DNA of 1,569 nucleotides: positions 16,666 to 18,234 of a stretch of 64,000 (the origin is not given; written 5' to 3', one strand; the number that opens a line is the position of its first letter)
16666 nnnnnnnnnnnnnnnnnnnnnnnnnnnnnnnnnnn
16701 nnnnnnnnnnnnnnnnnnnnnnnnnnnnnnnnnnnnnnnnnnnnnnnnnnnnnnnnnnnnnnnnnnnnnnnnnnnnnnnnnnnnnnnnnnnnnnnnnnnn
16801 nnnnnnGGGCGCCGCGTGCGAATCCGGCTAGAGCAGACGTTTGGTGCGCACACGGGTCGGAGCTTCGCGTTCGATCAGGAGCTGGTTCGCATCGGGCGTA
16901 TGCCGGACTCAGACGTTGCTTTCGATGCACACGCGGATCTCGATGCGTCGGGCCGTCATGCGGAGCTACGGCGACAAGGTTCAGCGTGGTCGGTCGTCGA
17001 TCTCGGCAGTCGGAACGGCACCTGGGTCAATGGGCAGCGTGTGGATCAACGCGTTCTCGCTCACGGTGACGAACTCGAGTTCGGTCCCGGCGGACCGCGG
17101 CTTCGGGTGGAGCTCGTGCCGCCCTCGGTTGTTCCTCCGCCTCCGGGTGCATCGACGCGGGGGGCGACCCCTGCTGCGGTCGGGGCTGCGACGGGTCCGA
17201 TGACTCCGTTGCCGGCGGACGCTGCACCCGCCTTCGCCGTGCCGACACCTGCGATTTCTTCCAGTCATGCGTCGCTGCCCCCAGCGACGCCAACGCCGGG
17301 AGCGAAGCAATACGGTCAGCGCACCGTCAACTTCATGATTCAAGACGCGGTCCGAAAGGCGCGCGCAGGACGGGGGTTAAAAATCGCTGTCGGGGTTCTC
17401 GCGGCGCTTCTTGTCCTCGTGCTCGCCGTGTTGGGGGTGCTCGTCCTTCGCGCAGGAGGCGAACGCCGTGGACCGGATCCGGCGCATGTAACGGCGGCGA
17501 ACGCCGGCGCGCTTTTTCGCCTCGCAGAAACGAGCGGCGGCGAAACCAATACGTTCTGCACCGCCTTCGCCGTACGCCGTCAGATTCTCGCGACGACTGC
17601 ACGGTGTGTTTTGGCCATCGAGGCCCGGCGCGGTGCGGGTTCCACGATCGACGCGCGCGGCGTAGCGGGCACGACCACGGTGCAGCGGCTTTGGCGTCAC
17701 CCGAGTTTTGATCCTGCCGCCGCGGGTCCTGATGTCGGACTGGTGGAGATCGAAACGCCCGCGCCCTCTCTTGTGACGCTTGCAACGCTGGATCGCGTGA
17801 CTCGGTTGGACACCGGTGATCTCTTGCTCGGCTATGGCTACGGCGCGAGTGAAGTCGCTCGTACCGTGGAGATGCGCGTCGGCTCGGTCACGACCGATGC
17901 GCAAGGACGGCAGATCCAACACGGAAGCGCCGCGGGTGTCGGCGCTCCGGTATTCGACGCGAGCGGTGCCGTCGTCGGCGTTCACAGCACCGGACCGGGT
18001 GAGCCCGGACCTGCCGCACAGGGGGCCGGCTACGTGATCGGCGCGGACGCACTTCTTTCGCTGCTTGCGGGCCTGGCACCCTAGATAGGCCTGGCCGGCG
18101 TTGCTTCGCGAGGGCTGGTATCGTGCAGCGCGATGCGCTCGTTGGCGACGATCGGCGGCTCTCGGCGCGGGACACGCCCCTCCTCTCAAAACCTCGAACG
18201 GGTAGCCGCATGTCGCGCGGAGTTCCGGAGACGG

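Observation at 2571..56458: Dispersed, strongly over-represented ~11-13 nt motif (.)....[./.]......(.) in intergenic DNA and inside genes in several frames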

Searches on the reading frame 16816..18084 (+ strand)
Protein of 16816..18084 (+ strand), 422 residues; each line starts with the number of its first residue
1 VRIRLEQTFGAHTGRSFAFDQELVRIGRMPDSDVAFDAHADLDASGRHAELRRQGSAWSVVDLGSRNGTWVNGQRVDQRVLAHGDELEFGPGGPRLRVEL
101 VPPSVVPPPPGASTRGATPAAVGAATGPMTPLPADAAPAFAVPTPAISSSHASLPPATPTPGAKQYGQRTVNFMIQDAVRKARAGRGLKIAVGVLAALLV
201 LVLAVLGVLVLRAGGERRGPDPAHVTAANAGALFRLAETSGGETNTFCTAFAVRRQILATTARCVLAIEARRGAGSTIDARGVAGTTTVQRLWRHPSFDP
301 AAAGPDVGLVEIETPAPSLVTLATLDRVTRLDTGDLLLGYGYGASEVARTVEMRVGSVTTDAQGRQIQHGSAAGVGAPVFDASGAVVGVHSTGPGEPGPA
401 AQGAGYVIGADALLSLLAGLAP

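Call 31: search_protein_families(library=pfam, proteins=[window:16816-18084:+], max_evalue=0.001)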
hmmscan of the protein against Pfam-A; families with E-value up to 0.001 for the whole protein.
window:16816-18084:+ (422 aa): 4 families
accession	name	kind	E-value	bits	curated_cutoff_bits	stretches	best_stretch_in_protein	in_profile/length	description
PF00498.31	FHA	-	2e-19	70.2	20.7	1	24-90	1-67/67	FHA domain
PF16697.10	Yop-YscD_cpl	-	1.2e-12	48.3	33.2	1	10-91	5-85/94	Inner membrane component of T3SS, cytoplasmic domain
PF00089.32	Trypsin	-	2.2e-08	34.6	20.6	1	242-397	23-202/220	Trypsin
PF13365.12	Trypsin_2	-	0.00019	22.6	27.6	1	248-389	1-144/144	Trypsin-like peptidase domain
